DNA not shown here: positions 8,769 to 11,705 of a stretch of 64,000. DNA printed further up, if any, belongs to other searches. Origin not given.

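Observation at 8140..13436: IetA/IetS-like (AAA+ ATPase + S8 subtilase) defence cassette inserted into a D-aminoacylase gene, bracketed by a 775-bp direct duplication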

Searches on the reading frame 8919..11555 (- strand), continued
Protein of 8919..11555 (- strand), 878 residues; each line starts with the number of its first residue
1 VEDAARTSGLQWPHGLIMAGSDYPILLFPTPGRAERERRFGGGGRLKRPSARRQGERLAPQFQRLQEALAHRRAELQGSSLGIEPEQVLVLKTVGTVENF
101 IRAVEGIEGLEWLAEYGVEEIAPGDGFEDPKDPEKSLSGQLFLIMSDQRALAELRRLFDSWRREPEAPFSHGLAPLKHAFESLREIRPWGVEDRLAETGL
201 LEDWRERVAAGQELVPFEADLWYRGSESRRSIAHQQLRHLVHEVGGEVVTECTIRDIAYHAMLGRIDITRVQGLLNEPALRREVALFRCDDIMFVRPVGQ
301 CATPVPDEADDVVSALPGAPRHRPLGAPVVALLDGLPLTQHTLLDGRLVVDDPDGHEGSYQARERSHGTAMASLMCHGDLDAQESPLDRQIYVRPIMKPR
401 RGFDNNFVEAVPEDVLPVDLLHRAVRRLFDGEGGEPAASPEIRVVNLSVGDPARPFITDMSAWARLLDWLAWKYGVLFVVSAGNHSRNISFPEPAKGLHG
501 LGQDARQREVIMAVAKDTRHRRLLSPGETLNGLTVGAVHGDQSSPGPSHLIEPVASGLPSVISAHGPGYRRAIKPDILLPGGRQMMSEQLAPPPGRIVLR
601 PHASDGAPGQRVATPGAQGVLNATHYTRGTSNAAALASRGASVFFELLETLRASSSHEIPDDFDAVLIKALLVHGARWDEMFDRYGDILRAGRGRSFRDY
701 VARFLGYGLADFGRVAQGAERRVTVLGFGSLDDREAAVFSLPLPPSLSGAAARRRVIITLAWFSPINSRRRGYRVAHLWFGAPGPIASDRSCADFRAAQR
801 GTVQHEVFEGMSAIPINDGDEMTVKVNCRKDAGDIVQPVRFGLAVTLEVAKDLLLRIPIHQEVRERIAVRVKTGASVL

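Call 63: predict_structure(alignment_id=A1)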
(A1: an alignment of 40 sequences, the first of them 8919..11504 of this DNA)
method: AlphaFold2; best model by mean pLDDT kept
length: 861 residues; sequences in the alignment: 40
mean_pLDDT: 69.0   pTM: 0.76
mean pLDDT of the five models: 69.0, 68.7, 68.2, 59.6, 46.0
residues with pLDDT >= 90: 89; 70-90: 406; 50-70: 178; < 50: 188
segments of 3 or more residues with pLDDT < 50: 1-38, 43-45, 47-69, 77-80, 87-114, 118-122, 283-304, 436-443, 503-510, 545-557, 675-688, 780-783, 852-861
pLDDT, mean of each block of 10 residues (from residue 1): 28 32 38 46 46 40 36 53 50 38 39 47 50 59 72 54 64 69 70 75 70 75 85 84 83 77 77 68 38 38 54 93 90 91 87 93 87 91 72 78 88 85 93 51 62 91 75 83 82 71 43 74 81 80 49 46 82 86 81 85 80 86 91 76 88 83 65 51 47 76 79 85 84 79 83 61 71 59 67 80 84 65 89 69 77 36 28
secondary structure, 60 per line:
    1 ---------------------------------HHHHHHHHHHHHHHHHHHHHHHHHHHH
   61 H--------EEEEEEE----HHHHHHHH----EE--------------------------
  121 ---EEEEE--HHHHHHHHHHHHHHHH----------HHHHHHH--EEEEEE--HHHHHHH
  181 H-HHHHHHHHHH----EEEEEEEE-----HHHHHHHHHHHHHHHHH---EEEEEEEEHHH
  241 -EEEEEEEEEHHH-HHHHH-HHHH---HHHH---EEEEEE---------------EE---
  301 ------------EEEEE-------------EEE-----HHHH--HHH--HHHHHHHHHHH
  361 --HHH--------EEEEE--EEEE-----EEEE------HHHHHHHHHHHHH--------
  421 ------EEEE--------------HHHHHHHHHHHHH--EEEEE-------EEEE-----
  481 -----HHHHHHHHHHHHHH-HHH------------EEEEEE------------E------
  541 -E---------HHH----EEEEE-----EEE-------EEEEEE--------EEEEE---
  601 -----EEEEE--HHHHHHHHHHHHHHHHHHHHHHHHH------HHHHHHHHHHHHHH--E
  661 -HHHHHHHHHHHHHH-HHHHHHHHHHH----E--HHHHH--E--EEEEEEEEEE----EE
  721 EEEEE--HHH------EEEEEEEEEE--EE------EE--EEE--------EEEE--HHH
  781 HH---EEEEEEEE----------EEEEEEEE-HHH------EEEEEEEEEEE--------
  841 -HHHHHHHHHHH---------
elements in order (helices of 4 or more, strands of 3 or more residues): H34-61 E70-76 H81-88 E124-128 H131-146 H157-163 E166-171 H174-181 H183-192 E197-204 H210-226 E230-237 E242-250 H255-259 H261-264 H268-271 E275-280 E313-317 E331-333 H339-342 H350-360 E374-378 E381-384 E390-393 H400-412 E427-430 H445-457 E460-464 E472-475 H486-499 E516-521 E559-563 E569-571 E579-584 E593-597 E606-610 H613-637 H644-657 H662-675 H677-687 H695-699 E705-714 E719-725 E737-746 E761-763 E772-775 H778-782 E786-793 E804-811 E822-832 H842-852

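Call 66: fold_search(model_id=the predicted structure, library=pdb)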
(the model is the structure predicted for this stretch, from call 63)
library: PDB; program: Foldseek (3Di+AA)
matches with E <= 10: 1294; with E <= 0.001: 26
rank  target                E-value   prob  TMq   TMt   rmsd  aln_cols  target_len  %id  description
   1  1wmd                  1.2e-12  1.00  0.34  0.61   9.2       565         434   15  Crystal Structure of alkaline serine protease KP-43 from Bacillus sp. KSM-KP43 (1.30 angstrom, 100 K) (released 2004-09-14)
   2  5vlp_A                8.7e-10  1.00  0.28  0.39  13.3       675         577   10  PCSK9 complex with LDLR antagonist peptide and Fab7G7 (released 2017-08-16)
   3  6u2f_A                6.7e-09  1.00  0.28  0.39  14.1       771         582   10  PCSK9-Fab 7G7 complex bound to cis-1-amino-4-phenylcyclohexaneacyl-WNLK(hR)IGLLR - NH2 (released 2020-02-05)
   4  5jxg                  7.1e-09  1.00  0.23  0.40  13.3       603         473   12  Structure of the unliganded form of the proprotein convertase furin. (released 2016-10-05)
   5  5vlh_A                9.9e-09  1.00  0.25  0.54   9.1       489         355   11  Short PCSK9 delta-P' complex with peptide Pep1 (released 2017-08-16)
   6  5jmo_A                2.3e-08  1.00  0.23  0.40  14.0       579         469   11  X-ray structure of furin in complex with the inhibitory antibody Nb14 (released 2016-12-07)
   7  6u2p_B                2.7e-08  1.00  0.23  0.38  13.9       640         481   12  PCSK9 in complex with compound 5 (released 2019-11-06)
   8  6u26_B                2.8e-08  1.00  0.23  0.38  13.9       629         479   12  PCSK9 in complex with compound 16 (released 2019-11-06)
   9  3bps_A                3.2e-08  1.00  0.23  0.42  12.7       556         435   13  PCSK9:EGF-A complex (released 2008-02-12)
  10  8uwc                  4.0e-08  1.00  0.26  0.41  14.7       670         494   12  Site-one protease without SPRING (released 2024-07-10)
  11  7o22                  4.4e-08  1.00  0.22  0.38  13.5       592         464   11  X-ray structure of furin in complex with the guanylhydrazone-based inhibitor 4 (mi359) (released 2021-09-01)
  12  5jmo_B                4.7e-08  1.00  0.23  0.38  14.5       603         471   11  X-ray structure of furin in complex with the inhibitory antibody Nb14 (released 2016-12-07)
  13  7lcu                  5.2e-08  1.00  0.22  0.38  13.9       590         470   11  X-ray structure of Furin bound to BOS-318, a small molecule inhibitor (released 2022-01-12)
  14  6u3i_A                6.5e-08  1.00  0.29  0.40  13.2       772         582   10  Design of organo-peptides as bipartite PCSK9 antagonists (released 2020-02-05)
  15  1p8j_C                9.1e-08  1.00  0.23  0.40  13.9       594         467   12  CRYSTAL STRUCTURE OF THE PROPROTEIN CONVERTASE FURIN (released 2003-07-08)
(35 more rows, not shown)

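Call 68: search_dna_similar(query=window:8919-11504:-, collection=plasmids, mode=protein, max_rows=25, max_evalue=1e-10)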
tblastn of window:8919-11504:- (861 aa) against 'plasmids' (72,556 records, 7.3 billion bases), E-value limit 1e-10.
Records with a match: 84; places in all: 85; records where one place covers at least 80% of the query: 59.
Best place of each record, by identity: <60% 84.
By first word of the organism name: Rhizobium 23; Bradyrhizobium 22; Sinorhizobium 5; Agrobacterium 3; Pseudomonas 3; Synechocystis 3; Mycolicibacterium 2; Paracoccus 2; Mycobacterium 1; Rhodococcus 1; and 19 more.
By predicted mobility (MOB-suite, as given by PLSDB): non-mobilizable 33; conjugative 32; mobilizable 19.
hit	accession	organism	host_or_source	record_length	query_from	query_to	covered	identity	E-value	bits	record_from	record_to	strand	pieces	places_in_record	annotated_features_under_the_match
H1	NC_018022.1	Mycolicibacterium chubuense NBB4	-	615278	32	856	96%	41.1%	2e-169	553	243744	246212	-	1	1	S8 family peptidase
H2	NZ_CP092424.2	Mycobacterium lentiflavum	-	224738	32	854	96%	41.1%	3e-174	566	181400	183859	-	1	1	S8 family peptidase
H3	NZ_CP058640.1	Rhodococcus sp. ZPP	cell culture,soil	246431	1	847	98%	38.0%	2e-154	509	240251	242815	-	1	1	S8 family peptidase | ATP-binding protein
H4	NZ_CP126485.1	Kocuria rosea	mixed culture,an irradiated device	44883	29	855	96%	38.2%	2e-148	491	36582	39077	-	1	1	S8 family peptidase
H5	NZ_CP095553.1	Gordonia hongkongensis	single cell,the blood culture and the ...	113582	29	858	96%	37.7%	1e-150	498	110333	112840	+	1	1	S8 family peptidase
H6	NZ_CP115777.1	Paracoccus albus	cell culture,sediment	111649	7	857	99%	35.9%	6e-134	449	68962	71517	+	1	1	S8 family peptidase | ATP-binding protein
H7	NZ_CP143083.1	Shewanella khirikhana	shrimp,mixed culture,intestine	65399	30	855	96%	35.9%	2e-143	477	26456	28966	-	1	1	S8 family peptidase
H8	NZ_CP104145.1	Rhizobium sullae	Sulla coronaria,cell culture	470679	33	853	95%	34.9%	8e-108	373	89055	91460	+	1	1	S8 family peptidase | ATP-binding protein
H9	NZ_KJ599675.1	Micrococcus sp. A7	-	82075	30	854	96%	34.6%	1e-107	372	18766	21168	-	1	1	S8 family peptidase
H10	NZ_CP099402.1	Rhizobium sp. Pop5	Phaseolus vulgaris,Cell culture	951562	35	853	95%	34.2%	6e-92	326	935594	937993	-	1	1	S8 family peptidase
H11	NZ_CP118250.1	Rhizobium rhizogenes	apple,cell culture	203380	33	853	95%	34.0%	1e-106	369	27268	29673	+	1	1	S8 family peptidase | ATP-binding protein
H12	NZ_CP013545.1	Rhizobium phaseoli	Phaseolus vulgaris,Whole ...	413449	44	857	95%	34.3%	8e-90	320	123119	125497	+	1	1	S8 family peptidase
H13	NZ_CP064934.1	Rhizobium phaseoli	Phaseolus vulgaris,single cell,soil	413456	44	857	95%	34.3%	8e-90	320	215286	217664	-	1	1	S8 family peptidase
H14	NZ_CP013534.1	Rhizobium phaseoli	Phaseolus vulgaris,Whole ...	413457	44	857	95%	34.3%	8e-90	320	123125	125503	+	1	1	S8 family peptidase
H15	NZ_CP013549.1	Rhizobium phaseoli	Phaseolus vulgaris,Whole ...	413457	44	857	95%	34.3%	8e-90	320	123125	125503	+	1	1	S8 family peptidase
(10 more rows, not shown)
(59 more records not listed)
